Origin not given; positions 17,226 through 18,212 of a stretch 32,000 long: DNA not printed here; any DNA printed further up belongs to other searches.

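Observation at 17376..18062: N-deacetylase plus sulfotransferases, uronic-acid supply and a heparinase-I-like lyase suggest glycosaminoglycan-like (NDST-type) chemistry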

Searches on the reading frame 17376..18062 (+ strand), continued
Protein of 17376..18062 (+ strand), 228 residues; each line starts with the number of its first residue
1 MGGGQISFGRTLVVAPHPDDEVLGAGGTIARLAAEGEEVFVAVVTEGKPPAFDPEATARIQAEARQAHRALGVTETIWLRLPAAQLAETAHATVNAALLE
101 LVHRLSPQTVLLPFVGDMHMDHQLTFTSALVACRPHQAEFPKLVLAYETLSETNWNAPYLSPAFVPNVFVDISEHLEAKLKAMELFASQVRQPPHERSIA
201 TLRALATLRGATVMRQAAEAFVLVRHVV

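Call 20: search_solved_structures(query=window:17376-18062:+, max_evalue=0.001, show_alignments=2)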
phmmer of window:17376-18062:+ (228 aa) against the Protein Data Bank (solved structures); distinct sequences matched with E-value up to 0.001: 8.
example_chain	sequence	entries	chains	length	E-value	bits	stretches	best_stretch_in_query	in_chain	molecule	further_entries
8bgn_A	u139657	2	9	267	2.4e-14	56.9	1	10-221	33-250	Diacetylchitobiose deacetylase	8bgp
8bgo_A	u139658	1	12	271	2.6e-14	56.8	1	10-221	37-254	Diacetylchitobiose deacetylase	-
1uan_A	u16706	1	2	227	1.3e-13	54.5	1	12-188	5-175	hypothetical protein TT1542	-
3we7_A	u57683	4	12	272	2e-13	53.9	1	10-221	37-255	Putative uncharacterized protein PH0499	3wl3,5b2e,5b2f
3wl4_A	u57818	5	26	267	5.8e-12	49.1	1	11-213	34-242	Uncharacterized protein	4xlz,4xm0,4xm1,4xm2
6p2t_A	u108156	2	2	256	2.1e-11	47.3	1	11-195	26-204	N-acetyl-alpha-D-glucosaminyl L-malate deacetylase 1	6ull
2ixd_A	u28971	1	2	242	5.1e-10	42.8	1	12-190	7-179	LMBE-RELATED PROTEIN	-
5bmo_A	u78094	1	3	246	4.7e-06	29.8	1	7-79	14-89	Putative uncharacterized protein LnmX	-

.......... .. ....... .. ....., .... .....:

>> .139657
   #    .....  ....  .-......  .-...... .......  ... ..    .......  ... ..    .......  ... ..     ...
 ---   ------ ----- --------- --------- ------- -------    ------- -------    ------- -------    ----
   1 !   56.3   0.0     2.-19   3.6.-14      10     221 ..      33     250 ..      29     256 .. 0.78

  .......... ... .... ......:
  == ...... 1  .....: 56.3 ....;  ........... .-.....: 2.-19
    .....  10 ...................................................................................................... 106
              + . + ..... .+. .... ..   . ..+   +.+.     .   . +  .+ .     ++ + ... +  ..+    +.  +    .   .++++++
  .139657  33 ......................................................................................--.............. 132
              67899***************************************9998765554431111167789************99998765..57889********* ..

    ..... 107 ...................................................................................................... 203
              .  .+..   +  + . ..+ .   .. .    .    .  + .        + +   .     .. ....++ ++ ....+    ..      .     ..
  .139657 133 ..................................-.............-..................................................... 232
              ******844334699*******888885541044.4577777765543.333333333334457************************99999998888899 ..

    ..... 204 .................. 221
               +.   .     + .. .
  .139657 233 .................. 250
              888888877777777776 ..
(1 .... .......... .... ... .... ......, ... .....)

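Call 24: find_encoding_contigs(protein=P0083, flank=10000, max_places=1)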
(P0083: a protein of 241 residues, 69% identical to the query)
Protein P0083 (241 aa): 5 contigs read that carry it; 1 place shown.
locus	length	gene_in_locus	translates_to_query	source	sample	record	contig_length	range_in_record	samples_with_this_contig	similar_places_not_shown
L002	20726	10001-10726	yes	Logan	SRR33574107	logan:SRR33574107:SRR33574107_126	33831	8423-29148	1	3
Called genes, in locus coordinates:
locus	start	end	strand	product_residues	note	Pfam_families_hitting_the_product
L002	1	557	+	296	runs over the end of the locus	-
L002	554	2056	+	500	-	-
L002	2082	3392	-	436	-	PF04932:Wzy_C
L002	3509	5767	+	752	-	PF02706:Wzz (weak)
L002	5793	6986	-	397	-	PF13477:Glyco_trans_4_2 (weak), PF13439:Glyco_transf_4, PF13579:Glyco_trans_4_4, PF00534:Glycos_transf_1, PF13524:Glyco_trans_1_2, PF13692:Glyco_trans_1_4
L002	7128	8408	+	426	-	PF02563:Poly_export, PF25994:HH_AprE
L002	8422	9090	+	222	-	PF02397:Bac_transf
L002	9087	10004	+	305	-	PF00551:Formyl_trans_N, PF02911:Formyl_trans_C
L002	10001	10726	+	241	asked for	PF02585:PIG-L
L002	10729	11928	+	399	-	PF00155:Aminotran_1_2, PF01041:DegT_DnrJ_EryC1, PF01212:Beta_elim_lyase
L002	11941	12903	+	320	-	PF21360:PylC-like_N, PF02655:ATP-grasp_3, PF15632:ATPgrasp_Ter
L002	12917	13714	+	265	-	PF00702:Hydrolase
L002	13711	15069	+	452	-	PF01943:Polysacc_synt, PF13440:Polysacc_synt_3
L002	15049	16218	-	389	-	PF13439:Glyco_transf_4, PF13579:Glyco_trans_4_4, PF20706:GT4-conflict, PF00534:Glycos_transf_1, PF13692:Glyco_trans_1_4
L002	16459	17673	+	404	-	PF00534:Glycos_transf_1, PF13692:Glyco_trans_1_4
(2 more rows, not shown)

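Call 25: find_encoding_contigs(protein=P0096, flank=10000, max_places=1)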
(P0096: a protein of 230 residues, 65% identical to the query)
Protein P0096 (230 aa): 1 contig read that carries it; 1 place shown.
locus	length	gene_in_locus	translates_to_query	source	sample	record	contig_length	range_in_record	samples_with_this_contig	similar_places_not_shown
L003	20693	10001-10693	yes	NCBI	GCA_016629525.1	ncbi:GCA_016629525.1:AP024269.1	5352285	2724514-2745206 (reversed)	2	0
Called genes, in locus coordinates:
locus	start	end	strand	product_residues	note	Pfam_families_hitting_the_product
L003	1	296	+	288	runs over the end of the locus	-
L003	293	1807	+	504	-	-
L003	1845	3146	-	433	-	PF04932:Wzy_C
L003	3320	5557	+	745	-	PF02706:Wzz (weak)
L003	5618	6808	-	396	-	PF13439:Glyco_transf_4, PF13477:Glyco_trans_4_2 (weak), PF13579:Glyco_trans_4_4, PF00534:Glycos_transf_1, PF13692:Glyco_trans_1_4, PF13524:Glyco_trans_1_2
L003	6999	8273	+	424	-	PF02563:Poly_export, PF10531:SLBB (weak), PF22461:SLBB_2 (faint), PF25994:HH_AprE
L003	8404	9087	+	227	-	PF02397:Bac_transf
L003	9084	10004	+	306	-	PF00551:Formyl_trans_N, PF02911:Formyl_trans_C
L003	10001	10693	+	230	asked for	PF02585:PIG-L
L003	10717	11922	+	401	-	PF01041:DegT_DnrJ_EryC1, PF01212:Beta_elim_lyase (weak)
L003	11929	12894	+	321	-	PF21360:PylC-like_N, PF02655:ATP-grasp_3, PF15632:ATPgrasp_Ter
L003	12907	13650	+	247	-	PF00702:Hydrolase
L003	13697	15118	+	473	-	PF01943:Polysacc_synt, PF13440:Polysacc_synt_3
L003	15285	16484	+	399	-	PF00534:Glycos_transf_1, PF13692:Glyco_trans_1_4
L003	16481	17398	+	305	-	PF00685:Sulfotransfer_1, PF13469:Sulfotransfer_3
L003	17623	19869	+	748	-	PF13727:CoA_binding_3 (faint), PF01073:3Beta_HSD (weak), PF01370:Epimerase, PF02719:Polysacc_synt_2, PF04321:RmlD_sub_bind, PF16363:GDP_Man_Dehyd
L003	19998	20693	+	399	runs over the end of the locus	PF20706:GT4-conflict, PF00534:Glycos_transf_1, PF13692:Glyco_trans_1_4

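Call 26: find_encoding_contigs(protein=P0113, flank=10000, max_places=1)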
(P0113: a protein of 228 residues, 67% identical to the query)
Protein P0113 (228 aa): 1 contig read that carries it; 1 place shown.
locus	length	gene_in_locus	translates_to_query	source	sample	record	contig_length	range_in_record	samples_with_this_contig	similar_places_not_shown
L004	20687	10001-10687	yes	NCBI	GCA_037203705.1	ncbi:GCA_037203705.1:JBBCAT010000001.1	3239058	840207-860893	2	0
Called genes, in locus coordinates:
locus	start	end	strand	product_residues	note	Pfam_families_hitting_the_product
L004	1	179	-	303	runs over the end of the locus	PF00565:SNase (faint)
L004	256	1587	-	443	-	PF00512:HisKA, PF02518:HATPase_c, PF00072:Response_reg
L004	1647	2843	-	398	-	PF08495:FIST, PF10442:FIST_C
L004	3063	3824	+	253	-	PF06240:COXG, PF10604:Polyketide_cyc2 (faint), PF03364:Polyketide_cyc (faint)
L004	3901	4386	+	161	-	PF00111:Fer2, PF01799:Fer2_2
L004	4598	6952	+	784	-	PF01315:Ald_Xan_dh_C, PF02738:MoCoBD_1, PF20256:MoCoBD_2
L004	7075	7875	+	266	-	PF00941:FAD_binding_5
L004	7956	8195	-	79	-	PF11154:DUF2934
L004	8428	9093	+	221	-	PF02397:Bac_transf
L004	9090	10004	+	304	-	PF00551:Formyl_trans_N, PF02911:Formyl_trans_C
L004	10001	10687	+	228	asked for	PF02585:PIG-L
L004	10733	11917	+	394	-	PF01041:DegT_DnrJ_EryC1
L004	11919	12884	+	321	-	PF21360:PylC-like_N, PF02655:ATP-grasp_3, PF15632:ATPgrasp_Ter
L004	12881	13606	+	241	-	PF00702:Hydrolase (weak), PF12710:HAD (weak)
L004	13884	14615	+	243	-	-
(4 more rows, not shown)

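Call 31: find_related_loci(query=A1, collection=genome_contigs, flank=10000)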
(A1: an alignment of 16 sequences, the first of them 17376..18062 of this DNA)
Query A1 (228 aa) in genome_contigs; peptide patterns used: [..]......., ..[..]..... (x = any residue, [..] = any of these).
600 stretches matched a pattern (row limit reached: there are more); 530 encode a relative of the query (tblastn E <= 1e-3); the best 80 are kept; 80 distinct loci.
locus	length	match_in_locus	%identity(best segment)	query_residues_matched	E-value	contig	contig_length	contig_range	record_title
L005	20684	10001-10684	83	1-228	4e-128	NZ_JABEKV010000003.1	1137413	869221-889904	Sinorhizobium psoraleae strain CCBAU 65732 Scaffold_3, whole genome shotgun sequence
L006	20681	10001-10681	76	1-227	7e-119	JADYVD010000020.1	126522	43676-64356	Ensifer sp. IC4062 NODE_20_length_126522_cov_6.45684_ID_4368, whole genome shotgun sequence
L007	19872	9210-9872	72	8-228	4e-109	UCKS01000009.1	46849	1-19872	Rhizobiales bacterium isolate AFS094519 genome assembly, contig: contig_9, whole genome shotgun sequence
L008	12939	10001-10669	70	6-228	6e-101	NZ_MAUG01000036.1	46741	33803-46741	Ensifer adhaerens strain M78 M78_scaffold36, whole genome shotgun sequence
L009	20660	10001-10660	71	6-225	2e-100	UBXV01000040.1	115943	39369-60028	Rhizobiales bacterium isolate AFS045263 genome assembly, contig: contig_40, whole genome shotgun sequence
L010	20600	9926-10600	69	4-228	2e-98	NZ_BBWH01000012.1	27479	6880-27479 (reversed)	Aureimonas sp. AU12, whole genome shotgun sequence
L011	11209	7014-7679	67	7-228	2e-96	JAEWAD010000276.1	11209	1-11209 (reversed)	MAG: Proteobacteria bacterium isolate OH_PBB_198 k127_188916, whole genome shotgun sequence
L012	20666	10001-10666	68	7-228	4e-95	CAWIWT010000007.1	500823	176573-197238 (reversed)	MAG: uncultured Alphaproteobacteria bacterium isolate MFD04850.bin.1.353 genome assembly, contig: contig_12069, whole ge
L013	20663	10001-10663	66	8-228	2e-93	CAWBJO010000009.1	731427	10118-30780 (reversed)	MAG: uncultured Alphaproteobacteria bacterium isolate MFD09206.bin.1.115 genome assembly, contig: contig_6616, whole gen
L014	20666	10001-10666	63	7-228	2e-90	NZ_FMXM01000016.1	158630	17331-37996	Mesorhizobium qingshengii strain CGMCC 1.12097, whole genome shotgun sequence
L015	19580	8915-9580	60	7-228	4e-87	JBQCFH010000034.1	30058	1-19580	MAG: Rhizobiaceae bacterium isolate bin175 k141_5188638, whole genome shotgun sequence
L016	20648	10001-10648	65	12-227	5e-87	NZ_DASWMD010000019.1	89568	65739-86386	MAG: Longimicrobium sp. isolate SMAG_U3378 k141_30921, whole genome shotgun sequence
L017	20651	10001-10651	67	9-225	4e-87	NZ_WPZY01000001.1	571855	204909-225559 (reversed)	Ruegeria sp. HKCCD8929 NODE_1, whole genome shotgun sequence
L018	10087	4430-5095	64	7-228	1e-85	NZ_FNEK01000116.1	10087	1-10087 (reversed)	Aliiruegeria lutimaris strain DSM 25294, whole genome shotgun sequence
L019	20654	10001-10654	55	10-227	8e-81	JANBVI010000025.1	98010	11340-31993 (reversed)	MAG: Fischerella sp. CENA71 Contig_25, whole genome shotgun sequence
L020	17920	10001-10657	57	10-228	1e-80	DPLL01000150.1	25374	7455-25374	MAG TPA_asm: Microcoleaceae cyanobacterium UBA9251 contig_321, whole genome shotgun sequence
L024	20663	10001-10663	58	8-228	2e-78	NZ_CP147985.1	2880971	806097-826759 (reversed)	Parerythrobacter aurantius strain 1C24 chromosome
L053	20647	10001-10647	48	12-227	2e-51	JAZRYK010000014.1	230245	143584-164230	MAG: Lachnospiraceae bacterium isolate T1900044950_TA20190003.MAGScoT_cleanbin_000007 SGB_3590_k141_1958953, whole genom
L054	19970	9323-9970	37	10-225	5e-51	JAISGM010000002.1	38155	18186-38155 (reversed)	MAG: Coxiellaceae bacterium isolate Gx485_bin99 k119_5226812, whole genome shotgun sequence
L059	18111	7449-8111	45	7-227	1e-60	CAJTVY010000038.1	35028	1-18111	MAG TPA_asm: uncultured Dorea sp. isolate MGBC116946 genome assembly, contig: MGBC116946.38, whole genome shotgun sequen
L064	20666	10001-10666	37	3-224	1e-40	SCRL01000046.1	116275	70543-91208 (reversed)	MAG: Gammaproteobacteria bacterium isolate FW104_bin.7 FW104_bin.7-7970, whole genome shotgun sequence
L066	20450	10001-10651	37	12-227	6e-40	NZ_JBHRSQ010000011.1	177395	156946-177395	Halomonas tibetensis strain KCTC 52660 soapdenovo_K_127_11, whole genome shotgun sequence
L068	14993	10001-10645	35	15-228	9e-39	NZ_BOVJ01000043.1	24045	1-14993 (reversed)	Paenibacillus cisolokensis strain LC2-13A sequence043, whole genome shotgun sequence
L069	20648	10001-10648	40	10-225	2e-38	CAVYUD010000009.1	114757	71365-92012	MAG: uncultured Gammaproteobacteria bacterium isolate MFD09671.bin.2.85 genome assembly, contig: contig_51801, whole gen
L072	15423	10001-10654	35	12-228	6e-37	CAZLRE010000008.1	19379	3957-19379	MAG TPA_asm: uncultured Planctomycetales bacterium isolate binchicken_co16_163 genome assembly, contig: NODE_4718_length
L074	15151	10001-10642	34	10-226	1e-33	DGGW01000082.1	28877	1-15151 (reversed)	MAG TPA_asm: Alphaproteobacteria bacterium UBA3864 UBA3864_contig_11575, whole genome shotgun sequence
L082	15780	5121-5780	39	5-227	2e-48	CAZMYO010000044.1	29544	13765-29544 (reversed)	MAG TPA_asm: uncultured Gammaproteobacteria bacterium isolate binchicken_co203_87 genome assembly, contig: k141_2889777,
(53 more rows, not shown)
